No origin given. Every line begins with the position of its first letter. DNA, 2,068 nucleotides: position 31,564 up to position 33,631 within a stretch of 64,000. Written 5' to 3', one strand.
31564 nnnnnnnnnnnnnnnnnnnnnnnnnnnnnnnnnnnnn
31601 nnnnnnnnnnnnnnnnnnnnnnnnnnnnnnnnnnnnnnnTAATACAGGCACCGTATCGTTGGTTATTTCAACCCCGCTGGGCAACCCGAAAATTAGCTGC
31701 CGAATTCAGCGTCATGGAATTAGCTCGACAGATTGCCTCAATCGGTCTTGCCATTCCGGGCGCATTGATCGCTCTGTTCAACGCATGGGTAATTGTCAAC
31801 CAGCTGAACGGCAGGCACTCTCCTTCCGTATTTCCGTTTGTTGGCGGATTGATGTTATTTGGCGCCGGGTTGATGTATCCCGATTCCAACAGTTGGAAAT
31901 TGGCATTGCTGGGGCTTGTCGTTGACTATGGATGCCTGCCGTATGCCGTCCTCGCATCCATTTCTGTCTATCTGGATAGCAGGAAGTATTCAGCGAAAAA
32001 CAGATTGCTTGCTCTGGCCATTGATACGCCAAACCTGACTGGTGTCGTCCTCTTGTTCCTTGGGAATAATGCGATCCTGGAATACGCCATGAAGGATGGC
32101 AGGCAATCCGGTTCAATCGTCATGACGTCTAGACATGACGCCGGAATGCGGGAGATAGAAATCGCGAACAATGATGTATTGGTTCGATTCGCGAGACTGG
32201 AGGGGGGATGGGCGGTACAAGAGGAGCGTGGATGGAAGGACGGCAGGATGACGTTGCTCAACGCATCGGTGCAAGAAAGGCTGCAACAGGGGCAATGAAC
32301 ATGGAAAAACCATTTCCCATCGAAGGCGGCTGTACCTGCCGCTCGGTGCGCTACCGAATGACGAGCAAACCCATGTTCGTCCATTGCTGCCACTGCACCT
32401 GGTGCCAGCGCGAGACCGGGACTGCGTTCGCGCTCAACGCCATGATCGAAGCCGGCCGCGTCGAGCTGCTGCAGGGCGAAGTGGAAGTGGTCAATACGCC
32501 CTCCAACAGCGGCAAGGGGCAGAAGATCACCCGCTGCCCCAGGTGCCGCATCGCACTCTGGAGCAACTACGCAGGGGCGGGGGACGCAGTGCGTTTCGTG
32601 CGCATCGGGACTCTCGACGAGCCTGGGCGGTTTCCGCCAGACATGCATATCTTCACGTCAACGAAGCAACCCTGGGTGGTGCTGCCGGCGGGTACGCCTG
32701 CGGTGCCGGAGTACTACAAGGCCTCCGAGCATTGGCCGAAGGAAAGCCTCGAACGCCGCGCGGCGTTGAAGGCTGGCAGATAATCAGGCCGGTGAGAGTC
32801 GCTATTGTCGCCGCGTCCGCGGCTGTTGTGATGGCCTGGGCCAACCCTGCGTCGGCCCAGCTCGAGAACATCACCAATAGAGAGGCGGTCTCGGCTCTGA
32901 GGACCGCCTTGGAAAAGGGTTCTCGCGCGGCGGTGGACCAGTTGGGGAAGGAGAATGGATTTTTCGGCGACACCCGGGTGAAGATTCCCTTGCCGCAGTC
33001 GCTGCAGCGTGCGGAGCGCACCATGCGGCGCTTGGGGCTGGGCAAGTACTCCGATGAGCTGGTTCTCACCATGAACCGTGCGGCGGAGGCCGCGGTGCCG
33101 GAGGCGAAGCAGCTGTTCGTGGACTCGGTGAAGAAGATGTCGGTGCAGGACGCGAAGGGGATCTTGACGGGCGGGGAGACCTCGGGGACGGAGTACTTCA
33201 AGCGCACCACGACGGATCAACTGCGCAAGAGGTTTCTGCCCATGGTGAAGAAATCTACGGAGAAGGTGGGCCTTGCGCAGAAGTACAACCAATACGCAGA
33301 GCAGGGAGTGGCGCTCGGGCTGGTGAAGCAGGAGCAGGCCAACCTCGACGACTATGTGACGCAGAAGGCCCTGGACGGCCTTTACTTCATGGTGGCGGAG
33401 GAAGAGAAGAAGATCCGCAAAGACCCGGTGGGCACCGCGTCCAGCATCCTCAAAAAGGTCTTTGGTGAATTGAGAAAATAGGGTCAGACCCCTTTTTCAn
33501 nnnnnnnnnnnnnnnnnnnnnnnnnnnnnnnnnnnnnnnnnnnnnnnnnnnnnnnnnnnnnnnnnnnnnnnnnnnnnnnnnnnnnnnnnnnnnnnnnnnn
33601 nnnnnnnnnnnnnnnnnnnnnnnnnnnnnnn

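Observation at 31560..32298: Low-GC membrane ORFan wedged between the STAND regulator and a GFA gene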

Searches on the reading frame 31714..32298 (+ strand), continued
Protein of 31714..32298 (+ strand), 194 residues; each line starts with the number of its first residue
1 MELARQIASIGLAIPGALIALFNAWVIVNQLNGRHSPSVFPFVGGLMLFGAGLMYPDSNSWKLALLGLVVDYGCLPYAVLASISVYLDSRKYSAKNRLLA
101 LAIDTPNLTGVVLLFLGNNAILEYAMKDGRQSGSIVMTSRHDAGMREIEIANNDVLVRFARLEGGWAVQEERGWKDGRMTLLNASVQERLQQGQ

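Call 88: search_protein_families(library=padloc, alignment_id=A3, max_evalue=10)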
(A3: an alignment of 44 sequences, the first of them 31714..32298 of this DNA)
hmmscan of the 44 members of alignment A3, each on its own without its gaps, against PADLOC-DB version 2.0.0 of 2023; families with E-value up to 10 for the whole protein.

A. member 1, window:31714-32298:+ (194 aa): 0 families

B. families by the number of members that match (of 44 scanned): 1 family
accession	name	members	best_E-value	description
PDLC00206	HamC2|HamC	1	0.034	DUF3223 domain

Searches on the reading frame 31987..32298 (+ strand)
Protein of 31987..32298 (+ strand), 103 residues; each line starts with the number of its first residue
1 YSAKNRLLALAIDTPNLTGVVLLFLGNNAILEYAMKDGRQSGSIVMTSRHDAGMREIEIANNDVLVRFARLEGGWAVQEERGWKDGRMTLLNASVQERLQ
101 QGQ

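Call 76: predict_structure(alignment_id=A6)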
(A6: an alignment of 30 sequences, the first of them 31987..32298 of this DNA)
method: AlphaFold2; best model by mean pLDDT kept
length: 103 residues; sequences in the alignment: 30
mean_pLDDT: 93.7   pTM: 0.84
mean pLDDT of the five models: 93.7, 93.5, 92.6, 92.5, 92.5
residues with pLDDT >= 90: 91; 70-90: 8; 50-70: 3; < 50: 1
segments of 3 or more residues with pLDDT < 50: none
pLDDT, mean of each block of 10 residues (from residue 1): 89 98 96 97 97 95 97 94 96 91 49
secondary structure, 60 per line:
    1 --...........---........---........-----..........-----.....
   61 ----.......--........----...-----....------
elements in order: E6-13 E17-24 E28-35 E41-50 E56-60 E65-71 E74-81 E94-97

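Call 78: fold_search(model_id=the predicted structure, library=pdb)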
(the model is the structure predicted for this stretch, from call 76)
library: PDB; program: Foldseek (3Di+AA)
matches with E <= 10: 982; with E <= 0.001: 0
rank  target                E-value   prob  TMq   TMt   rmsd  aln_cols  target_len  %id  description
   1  8vqf_C                9.7e-02  0.33  0.24  0.19  11.1        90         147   13  X-ray crystal structure of natural Can f 1 in complex with human IgE 1J11 Fab (released 2025-01-22)
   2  2lgh_MODEL_1_A        1.1e-01  0.91  0.39  0.30   5.8        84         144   21  Solution NMR structure of the AHSA1-like protein AHA_2358 from Aeromonas hydrophila refined with NH RDCs, Nort (released 2011-08-24)
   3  6jt5                  1.1e-01  0.57  0.24  0.08  12.8       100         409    7  Crystal structure of PQQ doamin of Pyranose Dehydrogenase from Coprinopsis cinerea: apo-from (released 2019-11-06)
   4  3eyc_D                1.1e-01  0.25  0.22  0.20  11.4        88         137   10  New crystal structure of human tear lipocalin in complex with 1,4-butanediol in space group P21 (released 2009-10-06)
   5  9nph_C                1.3e-01  0.30  0.24  0.19  11.3        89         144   15  X-ray crystal structure of recombinant Can f 1 in complex with human IgE mAb 1J11 Fab (released 2025-08-27)
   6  7dru_D                1.3e-01  0.33  0.26  0.22  11.2        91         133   13  Crystal Structure of the Dog Lipocalin Allergen Can f 1 (released 2021-11-10)
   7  8vqg_A                1.5e-01  0.28  0.23  0.19  11.5        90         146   12  X-ray crystal structure of Can f 1 (released 2025-01-22)
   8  3eyc_A                1.6e-01  0.30  0.24  0.19  11.1        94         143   11  New crystal structure of human tear lipocalin in complex with 1,4-butanediol in space group P21 (released 2009-10-06)
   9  3eyc_B                1.9e-01  0.51  0.30  0.24  10.5        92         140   12  New crystal structure of human tear lipocalin in complex with 1,4-butanediol in space group P21 (released 2009-10-06)
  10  9npg_F                1.9e-01  0.25  0.24  0.20  11.4        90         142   12  X-ray crystal structure of recombinant Can f 1-C100S in complex with human IgE mAb 12F3 Fab (released 2025-08-27)
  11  9l0d_C                2.0e-01  0.38  0.28  0.06  16.3       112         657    8  Cryo-EM structure of the human MON1A/CCZ1/C18orf8 complex (released 2025-03-19)
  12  8vqg_C                2.0e-01  0.25  0.25  0.19  11.5        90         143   12  X-ray crystal structure of Can f 1 (released 2025-01-22)
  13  1mup                  2.1e-01  0.35  0.29  0.22   8.4        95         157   10  PHEROMONE BINDING TO TWO RODENT URINARY PROTEINS REVEALED BY X-RAY CRYSTALLOGRAPHY (released 1994-01-31)
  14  3eyc_C                2.1e-01  0.16  0.21  0.19  11.5        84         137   12  New crystal structure of human tear lipocalin in complex with 1,4-butanediol in space group P21 (released 2009-10-06)
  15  3l4r                  2.2e-01  0.30  0.28  0.21  10.1        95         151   12  Crystal structure of the dog lipocalin allergen Can f 2 and implications for cross-reactivity to the cat allergen Fel d  (released 2010-05-26)
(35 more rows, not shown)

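Call 87: search_solved_structures(query=A6, max_evalue=10)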
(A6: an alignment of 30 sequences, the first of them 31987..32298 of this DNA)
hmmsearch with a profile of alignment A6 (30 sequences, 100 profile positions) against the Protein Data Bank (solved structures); distinct sequences matched with E-value up to 10: 2.
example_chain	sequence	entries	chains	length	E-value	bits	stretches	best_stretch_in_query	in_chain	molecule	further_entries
5h7c_A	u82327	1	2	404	1.5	11.6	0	47-81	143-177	Immunoglobulin G-binding protein A, DHR14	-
5cwh_A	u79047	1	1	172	3.7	10.3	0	47-82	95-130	Designed helical repeat protein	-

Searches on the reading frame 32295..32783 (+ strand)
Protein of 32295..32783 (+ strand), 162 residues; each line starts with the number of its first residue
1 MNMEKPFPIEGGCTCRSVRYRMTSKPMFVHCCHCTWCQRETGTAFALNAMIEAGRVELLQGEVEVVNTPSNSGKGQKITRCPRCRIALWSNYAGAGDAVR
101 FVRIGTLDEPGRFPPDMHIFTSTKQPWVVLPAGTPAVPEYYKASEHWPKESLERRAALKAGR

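Call 4: search_protein_families(library=pfam, proteins=[window:32295-32783:+], max_evalue=0.1)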
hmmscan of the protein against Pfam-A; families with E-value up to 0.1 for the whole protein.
window:32295-32783:+ (162 aa): 1 family
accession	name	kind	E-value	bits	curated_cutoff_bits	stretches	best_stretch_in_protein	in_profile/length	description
PF04828.22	GFA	-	1e-30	106.6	24.3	1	9-122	2-114/115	Glutathione-dependent formaldehyde-activating enzyme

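Call 5: search_protein_families(library=ncbifam, proteins=[window:32295-32783:+], max_evalue=0.1)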
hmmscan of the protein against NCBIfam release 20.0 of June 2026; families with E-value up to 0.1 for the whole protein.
window:32295-32783:+ (162 aa): 2 families
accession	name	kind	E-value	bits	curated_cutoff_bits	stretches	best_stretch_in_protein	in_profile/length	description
TIGR02820.1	formald_GSH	equivalog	2.2e-05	24.4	234.55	1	13-122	26-136/182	S-(hydroxymethyl)glutathione synthase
NF003829.0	PRK05417.1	subfamily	0.00011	22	249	1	12-116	29-134/191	glutathione-dependent formaldehyde-activating enzyme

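Call 6: search_protein_families(library=padloc, proteins=[window:32295-32783:+], max_evalue=0.1)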
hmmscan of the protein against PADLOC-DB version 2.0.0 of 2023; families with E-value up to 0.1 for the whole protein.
window:32295-32783:+ (162 aa): 0 families

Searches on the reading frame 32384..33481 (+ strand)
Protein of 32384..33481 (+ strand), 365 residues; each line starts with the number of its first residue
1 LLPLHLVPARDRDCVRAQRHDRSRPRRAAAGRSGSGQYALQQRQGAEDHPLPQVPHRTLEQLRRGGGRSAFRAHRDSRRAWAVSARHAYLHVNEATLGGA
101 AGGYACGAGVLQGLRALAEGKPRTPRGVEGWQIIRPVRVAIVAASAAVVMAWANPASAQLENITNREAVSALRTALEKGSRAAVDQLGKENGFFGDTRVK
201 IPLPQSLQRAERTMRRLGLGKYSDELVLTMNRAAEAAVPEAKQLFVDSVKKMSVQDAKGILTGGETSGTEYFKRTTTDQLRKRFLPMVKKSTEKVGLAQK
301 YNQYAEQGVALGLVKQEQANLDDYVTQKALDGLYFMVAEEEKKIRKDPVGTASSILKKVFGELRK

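Call 4: search_protein_families(library=pfam, proteins=[window:32384-33481:+], max_evalue=0.1)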
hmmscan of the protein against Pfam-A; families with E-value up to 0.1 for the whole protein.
window:32384-33481:+ (365 aa): 3 families
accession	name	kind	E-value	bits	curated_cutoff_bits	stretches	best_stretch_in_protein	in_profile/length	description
PF13852.11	DUF4197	-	1.1e-77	260.6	24.9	1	163-361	2-199/199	Protein of unknown function (DUF4197)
PF11697.13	DUF3293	-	0.0042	18.1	25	1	154-190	5-41/73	Protein of unknown function (DUF3293)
PF05138.18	PaaA_PaaC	-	0.047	13.3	28.5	1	208-301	150-227/263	Phenylacetic acid catabolic protein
